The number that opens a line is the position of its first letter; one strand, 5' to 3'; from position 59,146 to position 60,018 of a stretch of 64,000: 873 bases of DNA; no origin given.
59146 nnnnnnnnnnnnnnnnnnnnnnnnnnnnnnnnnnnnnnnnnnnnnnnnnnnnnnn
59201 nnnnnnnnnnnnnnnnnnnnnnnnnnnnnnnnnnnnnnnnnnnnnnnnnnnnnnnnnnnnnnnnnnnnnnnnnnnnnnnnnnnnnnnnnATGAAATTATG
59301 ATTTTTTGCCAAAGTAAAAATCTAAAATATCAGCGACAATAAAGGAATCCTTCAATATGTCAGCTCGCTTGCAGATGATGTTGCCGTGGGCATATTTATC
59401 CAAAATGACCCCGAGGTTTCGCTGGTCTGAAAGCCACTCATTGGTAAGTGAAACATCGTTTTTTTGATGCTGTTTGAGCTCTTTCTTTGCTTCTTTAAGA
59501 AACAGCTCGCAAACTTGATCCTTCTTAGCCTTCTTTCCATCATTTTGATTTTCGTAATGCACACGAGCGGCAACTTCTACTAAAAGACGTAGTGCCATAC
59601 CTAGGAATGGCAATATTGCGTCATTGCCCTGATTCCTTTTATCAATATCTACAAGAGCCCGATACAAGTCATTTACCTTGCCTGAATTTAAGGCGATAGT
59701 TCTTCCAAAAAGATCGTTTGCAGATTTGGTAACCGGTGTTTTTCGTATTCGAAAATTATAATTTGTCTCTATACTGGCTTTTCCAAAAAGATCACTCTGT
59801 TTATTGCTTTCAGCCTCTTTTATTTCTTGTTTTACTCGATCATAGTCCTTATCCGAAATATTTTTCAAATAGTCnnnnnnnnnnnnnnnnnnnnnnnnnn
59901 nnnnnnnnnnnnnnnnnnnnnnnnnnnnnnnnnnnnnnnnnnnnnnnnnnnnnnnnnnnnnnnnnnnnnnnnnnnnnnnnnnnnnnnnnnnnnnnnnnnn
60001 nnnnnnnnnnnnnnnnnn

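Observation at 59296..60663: ParB-like (GNRR arginine-patch) protein plus a 190-aa unknown nested inside the R-M operon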

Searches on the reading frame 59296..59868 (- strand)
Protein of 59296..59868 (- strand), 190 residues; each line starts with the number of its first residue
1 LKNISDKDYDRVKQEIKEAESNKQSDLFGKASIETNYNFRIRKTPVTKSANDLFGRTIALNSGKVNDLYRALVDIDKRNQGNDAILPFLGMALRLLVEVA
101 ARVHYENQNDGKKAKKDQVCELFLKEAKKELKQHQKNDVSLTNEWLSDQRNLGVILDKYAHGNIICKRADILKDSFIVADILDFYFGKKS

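Call 3: search_protein_families(library=pfam, proteins=[window:59296-59868:-], max_evalue=0.1)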
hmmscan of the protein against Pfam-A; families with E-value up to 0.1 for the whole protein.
window:59296-59868:- (190 aa): 0 families

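Call 4: search_protein_families(library=padloc, proteins=[window:59296-59868:-], max_evalue=0.1)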
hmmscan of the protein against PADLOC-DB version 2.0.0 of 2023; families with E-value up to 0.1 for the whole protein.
window:59296-59868:- (190 aa): 0 families

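Call 5: search_protein_families(library=ncbifam, proteins=[window:59296-59868:-], max_evalue=0.1)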
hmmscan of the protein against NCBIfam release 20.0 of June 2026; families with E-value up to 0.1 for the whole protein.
window:59296-59868:- (190 aa): 0 families

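Call 20: find_encoding_contigs(protein=window:59296-59868:-, flank=6000, max_places=6)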
Protein window:59296-59868:- (190 aa): 10 contigs read that carry it; 6 places shown.
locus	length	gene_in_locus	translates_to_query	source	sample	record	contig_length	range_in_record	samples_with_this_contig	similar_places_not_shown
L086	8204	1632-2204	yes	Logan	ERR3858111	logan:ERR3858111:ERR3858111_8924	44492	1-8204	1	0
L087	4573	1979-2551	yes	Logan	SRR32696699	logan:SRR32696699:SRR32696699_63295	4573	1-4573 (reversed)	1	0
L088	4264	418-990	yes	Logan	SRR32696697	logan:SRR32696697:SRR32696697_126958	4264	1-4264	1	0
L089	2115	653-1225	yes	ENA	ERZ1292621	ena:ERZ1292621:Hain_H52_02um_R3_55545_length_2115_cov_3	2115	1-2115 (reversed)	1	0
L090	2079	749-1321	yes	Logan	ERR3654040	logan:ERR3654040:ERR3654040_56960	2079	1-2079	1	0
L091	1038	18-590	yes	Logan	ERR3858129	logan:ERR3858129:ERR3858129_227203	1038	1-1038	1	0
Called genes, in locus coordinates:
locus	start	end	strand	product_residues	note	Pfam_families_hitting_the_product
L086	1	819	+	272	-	?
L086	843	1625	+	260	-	-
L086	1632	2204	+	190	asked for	-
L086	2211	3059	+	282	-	PF02086:MethyltransfD12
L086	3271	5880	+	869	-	PF00690:Cation_ATPase_N, PF00122:E1-E2_ATPase, PF00702:Hydrolase, PF13246:Cation_ATPase, PF08282:Hydrolase_3 (faint), PF00689:Cation_ATPase_C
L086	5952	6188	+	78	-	-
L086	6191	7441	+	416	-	-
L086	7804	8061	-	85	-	PF02201:SWIB, PF26291:SWIB_eIF2D (weak)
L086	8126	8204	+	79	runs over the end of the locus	-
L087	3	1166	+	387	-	?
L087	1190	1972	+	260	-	-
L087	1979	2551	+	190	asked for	-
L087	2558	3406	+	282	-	PF02086:MethyltransfD12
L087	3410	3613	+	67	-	PF03073:TspO_MBR (weak)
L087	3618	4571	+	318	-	?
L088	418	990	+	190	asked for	-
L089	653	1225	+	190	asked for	-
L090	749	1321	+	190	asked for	-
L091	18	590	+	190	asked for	-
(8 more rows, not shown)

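Call 43: predict_structure(alignment_id=A3)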
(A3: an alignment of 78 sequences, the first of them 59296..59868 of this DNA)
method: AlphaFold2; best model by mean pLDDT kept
length: 190 residues; sequences in the alignment: 78
mean_pLDDT: 81.2   pTM: 0.69
mean pLDDT of the five models: 81.2, 80.1, 78.9, 78.4, 77.9
residues with pLDDT >= 90: 97; 70-90: 48; 50-70: 26; < 50: 19
segments of 3 or more residues with pLDDT < 50: 1-3, 34-48
pLDDT, mean of each block of 10 residues (from residue 1): 63 71 58 46 48 90 97 95 94 97 94 86 92 67 77 93 91 93 89
secondary structure, 60 per line:
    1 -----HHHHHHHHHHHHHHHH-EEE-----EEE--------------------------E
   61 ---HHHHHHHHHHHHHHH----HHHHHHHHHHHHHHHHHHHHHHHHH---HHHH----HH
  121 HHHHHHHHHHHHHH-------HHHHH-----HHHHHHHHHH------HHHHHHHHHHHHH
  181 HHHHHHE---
elements in order: H6-21 E23-25 E31-33 H64-78 H83-107 H111-114 H119-134 H142-146 H152-161 H168-186
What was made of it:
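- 59311..59679 (-): C-terminal alpha-helical bundle with invariant Asn, Arg and His (residues 64-186 of the 190-aa ORF). AF2 pLDDT 86-97 (call 43).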

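Call 45: fold_search(model_id=the predicted structure, library=pdb)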
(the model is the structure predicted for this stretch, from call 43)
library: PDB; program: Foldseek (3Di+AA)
matches with E <= 10: 34; with E <= 0.001: 0
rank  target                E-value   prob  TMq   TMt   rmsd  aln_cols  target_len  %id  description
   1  6ylx_b                2.2e+00  0.05  0.18  0.11  12.5       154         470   12  pre-60S State NE1 (TAP-Flag-Nop53) (released 2020-07-29)
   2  9qdp                  2.8e+00  0.08  0.21  0.20  11.8       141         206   11  De novo designed enzyme for Morita-Baylis-Hillman reaction MBH2 (released 2025-12-10)
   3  7of1_b                3.2e+00  0.05  0.18  0.10  11.5       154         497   15  Nog1-TAP associated immature ribosomal particle population A from S. cerevisiae (released 2021-11-03)
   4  3u3b_A                3.6e+00  0.21  0.30  0.47   5.3       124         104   15  Crystal Structure of Computationally Redesigned Four-Helix Bundle (released 2012-06-13)
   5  6tyi_A                4.0e+00  0.03  0.14  0.12  23.8       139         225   12  ExbB-ExbD complex in MSP1E3D1 nanodisc (released 2019-10-16)
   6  5uuk_A                4.2e+00  0.06  0.18  0.21  13.2       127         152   14  Human Bfl-1 in complex with a Bfl-1-specific selected peptide (released 2017-06-21)
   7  8xeh_D                4.5e+00  0.07  0.24  0.31  10.3       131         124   16  Crystal structure of HEPN-MNT complex (released 2024-12-18)
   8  3mqp_A                4.7e+00  0.06  0.19  0.22  10.8       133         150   14  Crystal Structure of human BFL-1 in complex with NOXA BH3 peptide, Northeast Structural Genomics Consortium Target HR2 (released 2010-06-02)
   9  9gip                  4.9e+00  0.06  0.19  0.23  10.7       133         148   14  BFL1 covalently bound to inhibitor compound 7 (released 2024-12-18)
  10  3i1h_A                5.2e+00  0.05  0.19  0.23  13.1       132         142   14  Crystal structure of human BFL-1 in complex with BAK BH3 peptide (released 2009-07-14)
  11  7oh3_b                5.2e+00  0.02  0.16  0.07  14.0       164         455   12  Nog1-TAP associated immature ribosomal particle population B from S. cerevisiae (released 2021-11-03)
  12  5zhy_F                5.5e+00  0.03  0.13  0.21  16.5       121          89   13  Structural characterization of the HCoV-229E fusion core (released 2018-06-06)
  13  6q8f_A                5.5e+00  0.03  0.16  0.15  12.5       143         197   12  Nterminal domain of human SMU1 (released 2019-05-22)
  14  4zeq_A                5.8e+00  0.04  0.20  0.23  10.2       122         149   16  Crystal Structure of human BFL-1 in complex with tBid BH3 peptide, Northeast Structural Genomics Consortium Target HX9 (released 2015-05-06)
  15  9qwr_A                5.8e+00  0.02  0.15  0.16  17.6       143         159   15  MIC60 helical bundle dimer (released 2026-02-25)
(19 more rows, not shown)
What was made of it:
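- On HEPN domain (C-terminal 190-aa part): Foldseek PDB: best HEPN hit 8xeh_D at E 4.5, probability 0.07 (call 45).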

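Call 76: search_protein_representatives(protein=window:59296-59868:-)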
Query: 190 residues. Proteins with E-value up to 0.001 (for the whole library): 68; up to 1e-10: 52; up to 1e-30: 10. The best 68 are listed.
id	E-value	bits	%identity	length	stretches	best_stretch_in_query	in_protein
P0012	2.3e-97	340.6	83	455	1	1-190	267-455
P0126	5.2e-49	183.1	53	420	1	2-189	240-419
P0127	2.8e-45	171.0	60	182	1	37-188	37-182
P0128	1.1e-42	162.5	48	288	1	1-187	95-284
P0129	6.9e-39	150.2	47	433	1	24-188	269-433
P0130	5.7e-37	143.9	47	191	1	28-189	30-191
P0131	6.3e-37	143.8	47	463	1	11-188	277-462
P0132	2.2e-34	135.5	51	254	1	41-187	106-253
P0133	2.5e-34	135.3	48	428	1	41-189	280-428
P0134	2.5e-32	128.8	71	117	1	91-188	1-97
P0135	8.2e-30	120.6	49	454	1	40-189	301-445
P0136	1.0e-29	120.3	43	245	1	30-188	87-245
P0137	8.5e-28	114.0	44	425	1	33-188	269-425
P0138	1.4e-26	110.1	43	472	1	30-187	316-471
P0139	8.8e-26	107.5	40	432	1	26-189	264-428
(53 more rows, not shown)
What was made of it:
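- The short ones are mostly contig-end fragments (call 76).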

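Call 77: find_encoding_contigs(protein=P0127, flank=4000, max_places=3)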
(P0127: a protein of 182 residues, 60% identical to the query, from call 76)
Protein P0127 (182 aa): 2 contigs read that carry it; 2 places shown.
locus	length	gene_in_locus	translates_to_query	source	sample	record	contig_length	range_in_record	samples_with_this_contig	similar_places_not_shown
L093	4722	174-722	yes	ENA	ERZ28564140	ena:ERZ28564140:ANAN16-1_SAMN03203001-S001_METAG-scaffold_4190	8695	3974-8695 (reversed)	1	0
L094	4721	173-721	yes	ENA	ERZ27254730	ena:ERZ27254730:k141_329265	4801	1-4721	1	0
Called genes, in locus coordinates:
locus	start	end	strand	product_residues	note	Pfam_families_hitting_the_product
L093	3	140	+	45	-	?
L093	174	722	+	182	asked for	-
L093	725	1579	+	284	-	PF02086:MethyltransfD12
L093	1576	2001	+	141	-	-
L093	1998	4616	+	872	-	PF04851:ResIII, PF00270:DEAD, PF19778:RE_endonuc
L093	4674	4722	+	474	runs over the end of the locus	-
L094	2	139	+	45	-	?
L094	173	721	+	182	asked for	-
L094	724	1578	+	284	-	PF02086:MethyltransfD12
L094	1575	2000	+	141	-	-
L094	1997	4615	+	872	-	PF04851:ResIII, PF00270:DEAD, PF19778:RE_endonuc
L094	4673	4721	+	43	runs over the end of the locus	?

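Call 78: find_encoding_contigs(protein=P0130, flank=4000, max_places=3)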
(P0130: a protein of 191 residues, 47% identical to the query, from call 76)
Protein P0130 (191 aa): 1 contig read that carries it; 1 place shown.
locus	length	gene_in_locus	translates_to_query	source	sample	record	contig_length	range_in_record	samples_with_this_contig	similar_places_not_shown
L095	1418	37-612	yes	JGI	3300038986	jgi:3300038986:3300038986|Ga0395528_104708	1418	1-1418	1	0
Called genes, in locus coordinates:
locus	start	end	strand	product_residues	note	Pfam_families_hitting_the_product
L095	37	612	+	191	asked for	-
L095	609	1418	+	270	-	?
